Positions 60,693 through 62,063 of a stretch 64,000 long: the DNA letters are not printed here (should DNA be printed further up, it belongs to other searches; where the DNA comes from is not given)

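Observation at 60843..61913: Sigma factor with an N-terminal PAS sensor domain and its own consensus promoter; no anti-sigma partner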

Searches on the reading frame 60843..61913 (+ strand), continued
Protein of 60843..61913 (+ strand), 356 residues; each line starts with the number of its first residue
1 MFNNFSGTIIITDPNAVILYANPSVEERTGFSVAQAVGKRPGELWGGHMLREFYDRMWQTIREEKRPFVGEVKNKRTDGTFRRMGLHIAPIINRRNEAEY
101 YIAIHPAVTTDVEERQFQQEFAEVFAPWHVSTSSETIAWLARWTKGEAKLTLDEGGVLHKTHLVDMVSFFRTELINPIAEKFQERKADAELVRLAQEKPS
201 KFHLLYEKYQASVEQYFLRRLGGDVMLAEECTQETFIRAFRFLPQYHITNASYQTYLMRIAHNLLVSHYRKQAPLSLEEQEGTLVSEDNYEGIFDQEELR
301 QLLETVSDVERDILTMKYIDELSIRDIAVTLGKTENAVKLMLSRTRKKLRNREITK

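Call 33: search_solved_structures(query=window:60843-61913:+, max_evalue=0.001, show_alignments=4)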
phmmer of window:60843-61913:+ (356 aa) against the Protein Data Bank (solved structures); distinct sequences matched with E-value up to 0.001: 26.
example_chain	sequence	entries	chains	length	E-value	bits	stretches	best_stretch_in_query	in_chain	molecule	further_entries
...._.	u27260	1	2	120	6.8e-12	48.2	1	9-106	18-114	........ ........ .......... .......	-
6dxo_A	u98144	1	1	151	1e-11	47.6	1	198-346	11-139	RNA polymerase ECF-subfamily sigma factor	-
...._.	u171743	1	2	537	4.3e-11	45.6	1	9-113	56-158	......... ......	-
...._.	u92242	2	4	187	6.4e-11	45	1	204-351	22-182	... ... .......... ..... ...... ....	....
6jbq_F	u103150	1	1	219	1.8e-08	36.9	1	182-352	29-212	ECF RNA polymerase sigma-E factor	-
1or7_A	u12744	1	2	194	1.9e-08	36.9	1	184-352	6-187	RNA polymerase sigma-E factor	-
3ewk_A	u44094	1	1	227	8.1e-08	34.8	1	9-113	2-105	Sensor protein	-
9m9d_F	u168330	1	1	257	2.1e-07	33.5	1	218-351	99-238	ECF RNA polymerase sigma factor SigE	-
9m9e_F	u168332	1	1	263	2.2e-07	33.4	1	218-351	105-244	ECF RNA polymerase sigma factor SigE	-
9m98_F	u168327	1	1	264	2.2e-07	33.4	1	218-351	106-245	ECF RNA polymerase sigma factor SigE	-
6dv9_F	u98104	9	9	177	1e-06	31.2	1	200-349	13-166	ECF RNA polymerase sigma factor SigL | RNA polymerase sigma factor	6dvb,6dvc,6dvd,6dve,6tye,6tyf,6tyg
7r5n_A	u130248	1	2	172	3.6e-06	29.4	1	15-126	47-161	Sensory box protein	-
8a5r_AAA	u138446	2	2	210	3.6e-06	29.4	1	17-109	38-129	Light-activated DNA-binding protein EL222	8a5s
6in7_B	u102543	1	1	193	6.4e-06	28.6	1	187-347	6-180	RNA polymerase sigma-H factor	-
8z6g_B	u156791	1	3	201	7.2e-06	28.4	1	186-347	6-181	RNA polymerase sigma factor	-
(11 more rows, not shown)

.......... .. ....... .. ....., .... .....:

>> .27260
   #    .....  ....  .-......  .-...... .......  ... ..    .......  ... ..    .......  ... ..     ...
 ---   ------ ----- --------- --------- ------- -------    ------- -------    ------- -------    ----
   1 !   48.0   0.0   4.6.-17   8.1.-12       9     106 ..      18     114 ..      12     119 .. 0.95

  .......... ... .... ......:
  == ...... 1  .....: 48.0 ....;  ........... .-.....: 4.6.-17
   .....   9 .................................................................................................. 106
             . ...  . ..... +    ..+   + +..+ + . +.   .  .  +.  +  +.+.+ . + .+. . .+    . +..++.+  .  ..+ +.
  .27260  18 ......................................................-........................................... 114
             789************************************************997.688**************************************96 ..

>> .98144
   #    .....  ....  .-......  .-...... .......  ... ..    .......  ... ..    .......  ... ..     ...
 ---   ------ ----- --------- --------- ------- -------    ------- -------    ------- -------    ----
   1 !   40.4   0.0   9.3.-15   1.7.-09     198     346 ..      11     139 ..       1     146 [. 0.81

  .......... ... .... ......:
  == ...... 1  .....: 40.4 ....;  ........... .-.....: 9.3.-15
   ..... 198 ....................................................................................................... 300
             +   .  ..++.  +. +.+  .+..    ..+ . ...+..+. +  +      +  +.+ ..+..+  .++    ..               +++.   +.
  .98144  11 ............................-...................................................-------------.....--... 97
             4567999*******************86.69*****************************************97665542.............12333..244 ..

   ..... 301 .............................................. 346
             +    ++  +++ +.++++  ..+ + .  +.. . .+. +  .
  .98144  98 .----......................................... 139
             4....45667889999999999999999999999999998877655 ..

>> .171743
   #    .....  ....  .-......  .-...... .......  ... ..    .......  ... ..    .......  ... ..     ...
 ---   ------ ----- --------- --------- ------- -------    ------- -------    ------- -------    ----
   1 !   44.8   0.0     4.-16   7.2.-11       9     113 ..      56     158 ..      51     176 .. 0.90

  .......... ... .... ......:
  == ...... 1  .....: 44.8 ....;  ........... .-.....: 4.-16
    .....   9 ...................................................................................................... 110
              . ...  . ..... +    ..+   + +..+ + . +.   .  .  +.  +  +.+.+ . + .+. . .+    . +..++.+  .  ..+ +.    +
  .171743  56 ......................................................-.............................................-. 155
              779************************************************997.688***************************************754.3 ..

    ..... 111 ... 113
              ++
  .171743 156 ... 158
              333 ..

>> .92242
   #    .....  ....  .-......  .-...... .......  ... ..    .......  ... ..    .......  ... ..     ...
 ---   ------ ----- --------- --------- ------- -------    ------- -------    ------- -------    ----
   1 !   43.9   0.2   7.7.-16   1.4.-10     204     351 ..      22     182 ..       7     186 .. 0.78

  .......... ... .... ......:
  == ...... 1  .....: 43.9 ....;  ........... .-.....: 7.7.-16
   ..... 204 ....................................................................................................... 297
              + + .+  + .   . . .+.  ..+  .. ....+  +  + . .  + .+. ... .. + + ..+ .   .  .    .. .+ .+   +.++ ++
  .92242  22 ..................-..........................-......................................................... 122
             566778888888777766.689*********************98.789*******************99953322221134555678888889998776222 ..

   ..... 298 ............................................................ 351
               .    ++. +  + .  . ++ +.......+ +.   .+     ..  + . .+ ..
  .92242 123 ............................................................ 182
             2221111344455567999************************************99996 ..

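Call 53: search_protein_families(library=pfam, proteins=[L005:5345-5899:-, L005:4566-5342:-, L005:3930-4418:-, L007:6692-7912:+, L004:3461-4267:+, L001:15715-15918:+, L001:14182-14367:+], max_evalue=0.01)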
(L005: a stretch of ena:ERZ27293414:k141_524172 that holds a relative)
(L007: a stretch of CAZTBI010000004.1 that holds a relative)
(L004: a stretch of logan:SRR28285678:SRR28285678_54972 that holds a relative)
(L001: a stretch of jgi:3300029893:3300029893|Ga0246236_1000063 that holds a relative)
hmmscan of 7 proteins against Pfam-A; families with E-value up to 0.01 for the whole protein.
L005:5345-5899:- (184 aa): 3 families
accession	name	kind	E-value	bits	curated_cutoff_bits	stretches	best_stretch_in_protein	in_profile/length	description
PF04542.20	Sigma70_r2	-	7.6e-17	61.3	24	1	28-94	2-69/71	Sigma-70 region 2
PF08281.18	Sigma70_r4_2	-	7.7e-16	57.9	25.7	1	127-179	2-54/54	Sigma-70, region 4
PF04545.22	Sigma70_r4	-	4.7e-07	29.7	24.1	1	132-180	1-49/50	Sigma-70, region 4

L005:4566-5342:- (258 aa): 2 families
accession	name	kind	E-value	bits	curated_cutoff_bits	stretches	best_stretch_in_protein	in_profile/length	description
PF06664.17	WLS-like_TM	-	0.0021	17.8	28.3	1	21-130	104-213/247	Wntless-like, transmembrane domain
PF03842.18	Silic_transp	-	0.0022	16.9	26.8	1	5-71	195-261/513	Silicon transporter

L005:3930-4418:- (162 aa): 0 families

L007:6692-7912:+ (406 aa): 4 families
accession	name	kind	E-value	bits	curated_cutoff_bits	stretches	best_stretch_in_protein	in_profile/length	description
PF07732.21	Cu-oxidase_3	-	2.4e-15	57.1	21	1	140-239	16-118/119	Multicopper oxidase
PF07731.20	Cu-oxidase_2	-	2.4e-13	50.5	20.4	1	145-238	24-136/137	Multicopper oxidase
PF13473.12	Cupredoxin_1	-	8.1e-05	23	27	1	153-220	37-96/104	Cupredoxin-like domain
PF00127.26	Copper-bind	-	0.0048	17.7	21.2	0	153-236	19-99/99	Copper binding proteins, plastocyanin/azurin family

L004:3461-4267:+ (268 aa): 4 families
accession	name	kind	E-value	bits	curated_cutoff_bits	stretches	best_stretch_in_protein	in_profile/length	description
PF00989.32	PAS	-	3.5e-16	59.6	22.6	1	27-128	8-109/113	PAS fold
PF13426.13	PAS_9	-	1.7e-12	47.9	27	1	30-127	1-96/103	PAS domain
PF08448.16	PAS_4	-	4.2e-11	43.5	23.1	1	26-128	1-101/110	PAS fold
PF08447.18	PAS_3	-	8.1e-06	26.5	25.6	1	42-128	1-88/89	PAS fold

L001:15715-15918:+ (67 aa): 1 family
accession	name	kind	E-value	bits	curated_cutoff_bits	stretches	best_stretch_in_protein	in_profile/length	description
PF13597.11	NRDD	-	5.6e-08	32.3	26.2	1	17-50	531-562/562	Anaerobic ribonucleoside-triphosphate reductase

L001:14182-14367:+ (61 aa): 0 families

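Call 63: search_protein_families(library=pfam, proteins=[L013:9296-9748:+, L028:9911-10855:+, L068:6012-6464:-, L070:7382-7852:-, L064:2516-3454:+, L064:3447-4982:+, L064:4985-5962:+, L004:7391-7810:+, L004:4353-5363:-], max_evalue=0.001)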
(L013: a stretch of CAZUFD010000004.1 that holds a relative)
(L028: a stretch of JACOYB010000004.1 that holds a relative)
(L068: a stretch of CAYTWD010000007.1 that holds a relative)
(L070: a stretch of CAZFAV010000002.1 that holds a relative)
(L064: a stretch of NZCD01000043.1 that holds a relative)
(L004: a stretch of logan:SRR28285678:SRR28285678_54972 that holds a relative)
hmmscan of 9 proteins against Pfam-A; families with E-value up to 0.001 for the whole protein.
L013:9296-9748:+ (150 aa): 0 families

L028:9911-10855:+ (314 aa): 1 family
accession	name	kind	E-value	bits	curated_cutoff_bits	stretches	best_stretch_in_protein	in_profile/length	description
PF06983.19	3-dmu-9_3-mt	-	2.9e-68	228.1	24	2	141-273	3-116/116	3-demethylubiquinone-9 3-methyltransferase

L068:6012-6464:- (150 aa): 0 families

L070:7382-7852:- (156 aa): 0 families

L064:2516-3454:+ (312 aa): 3 families
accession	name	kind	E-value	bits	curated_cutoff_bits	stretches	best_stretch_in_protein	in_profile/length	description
PF02826.25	2-Hacid_dh_C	-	2.3e-55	187.2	25.1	1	115-289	3-178/178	D-isomer specific 2-hydroxyacid dehydrogenase, NAD binding domain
PF00389.36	2-Hacid_dh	-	1e-09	38.6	24.6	1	29-93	26-88/134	D-isomer specific 2-hydroxyacid dehydrogenase, catalytic domain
PF03446.21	NAD_binding_2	-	3.1e-06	27.7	21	1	150-261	2-120/161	NAD binding domain of 6-phosphogluconate dehydrogenase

L064:3447-4982:+ (511 aa): 3 families
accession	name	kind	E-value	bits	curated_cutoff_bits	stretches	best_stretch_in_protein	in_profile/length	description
PF02775.26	TPP_enzyme_C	-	3.5e-20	72.8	21.9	1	351-495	1-150/151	Thiamine pyrophosphate enzyme, C-terminal TPP binding domain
PF02776.23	TPP_enzyme_N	-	6.8e-14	52.1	26.8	1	11-92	7-88/119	Thiamine pyrophosphate enzyme, N-terminal TPP binding domain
PF00205.28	TPP_enzyme_M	-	6.6e-09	36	30.4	1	185-265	9-91/137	Thiamine pyrophosphate enzyme, central domain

L064:4985-5962:+ (325 aa): 6 families
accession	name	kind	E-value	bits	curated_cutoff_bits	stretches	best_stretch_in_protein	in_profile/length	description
PF22725.1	GFO_IDH_MocA_C3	-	6.4e-21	75.1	27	1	126-249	2-123/124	GFO/IDH/MocA C-terminal domain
PF02894.22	GFO_IDH_MocA_C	-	6.3e-18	65.8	22.9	1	129-324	1-217/218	Oxidoreductase family, C-terminal alpha/beta domain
PF01408.29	GFO_IDH_MocA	-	1.8e-14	54.9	24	1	5-105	3-105/120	Oxidoreductase family, NAD-binding Rossmann fold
PF02254.24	TrkA_N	-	6.5e-05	23.7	23.8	1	5-66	1-63/116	TrkA-N domain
PF02826.25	2-Hacid_dh_C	-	0.00015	21.6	25.1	1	4-60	38-91/178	D-isomer specific 2-hydroxyacid dehydrogenase, NAD binding domain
PF01262.27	AlaDh_PNT_C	-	0.00032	20.6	23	1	4-52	30-80/214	Alanine dehydrogenase/PNT, C-terminal domain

L004:7391-7810:+ (139 aa): 0 families

L004:4353-5363:- (336 aa): 3 families
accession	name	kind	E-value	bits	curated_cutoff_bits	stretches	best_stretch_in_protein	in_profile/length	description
PF02826.25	2-Hacid_dh_C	-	1.5e-53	181.3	25.1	1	110-305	1-178/178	D-isomer specific 2-hydroxyacid dehydrogenase, NAD binding domain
PF00389.36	2-Hacid_dh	-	6.5e-28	97.5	24.6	1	18-335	7-133/134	D-isomer specific 2-hydroxyacid dehydrogenase, catalytic domain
PF01262.27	AlaDh_PNT_C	-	5.3e-05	23.2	23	1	149-240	33-137/214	Alanine dehydrogenase/PNT, C-terminal domain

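Call 67: search_protein_representatives(alignment_id=A1)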
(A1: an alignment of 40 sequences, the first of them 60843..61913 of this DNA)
Query: 40 sequences, 359 profile positions. Proteins with E-value up to 0.001 (for the whole library): 287703; up to 1e-10: 91247; up to 1e-30: 1777. The best 150 are listed.
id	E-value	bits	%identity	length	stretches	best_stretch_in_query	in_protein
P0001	1.0e-136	472.2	-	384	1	6-356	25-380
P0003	5.2e-136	469.9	-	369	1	5-357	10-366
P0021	3.6e-133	460.5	-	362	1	4-357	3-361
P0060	6.3e-131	453.1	-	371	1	4-357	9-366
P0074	1.1e-130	452.4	-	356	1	3-357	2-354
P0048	1.7e-130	451.7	-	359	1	4-356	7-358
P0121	1.2e-129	448.9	-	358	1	6-358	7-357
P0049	2.2e-129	448.1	-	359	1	9-357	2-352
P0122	9.2e-129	446.0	-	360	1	6-355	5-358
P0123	6.8e-128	443.2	-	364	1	8-357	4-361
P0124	4.8e-126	437.1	-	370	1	7-356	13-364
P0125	5.9e-126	436.8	-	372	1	7-358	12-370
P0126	3.8e-125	434.1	-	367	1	3-356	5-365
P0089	7.5e-124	429.9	-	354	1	1-354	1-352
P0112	1.1e-123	429.3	-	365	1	3-357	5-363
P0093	2.8e-122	424.7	-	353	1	1-353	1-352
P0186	4.6e-92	325.3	-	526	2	4-177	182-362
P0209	1.4e-71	257.9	-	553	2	5-167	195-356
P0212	7.5e-69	248.9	-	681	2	8-173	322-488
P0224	1.9e-63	231.1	-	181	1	182-358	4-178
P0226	8.6e-63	229.0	-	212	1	157-356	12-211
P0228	6.1e-62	226.2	-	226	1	185-355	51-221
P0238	1.5e-58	215.1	-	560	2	15-171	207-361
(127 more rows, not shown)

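Call 70: find_encoding_contigs(protein=P0226, flank=5000, max_places=2)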
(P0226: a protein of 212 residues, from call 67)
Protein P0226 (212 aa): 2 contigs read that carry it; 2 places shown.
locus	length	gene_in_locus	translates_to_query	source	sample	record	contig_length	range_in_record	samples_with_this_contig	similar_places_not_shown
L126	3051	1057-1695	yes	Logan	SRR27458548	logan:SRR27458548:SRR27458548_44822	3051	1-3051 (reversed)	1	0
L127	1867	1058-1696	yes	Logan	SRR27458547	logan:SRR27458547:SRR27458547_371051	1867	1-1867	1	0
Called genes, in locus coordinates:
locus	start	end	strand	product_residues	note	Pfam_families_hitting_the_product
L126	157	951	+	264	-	PF18115:Tudor_3 (faint)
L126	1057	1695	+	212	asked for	PF04542:Sigma70_r2, PF08281:Sigma70_r4_2, PF04545:Sigma70_r4 (weak)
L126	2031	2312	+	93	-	-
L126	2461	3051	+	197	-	?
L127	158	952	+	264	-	PF18115:Tudor_3 (faint)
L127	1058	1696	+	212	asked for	PF04542:Sigma70_r2, PF08281:Sigma70_r4_2, PF04545:Sigma70_r4 (weak)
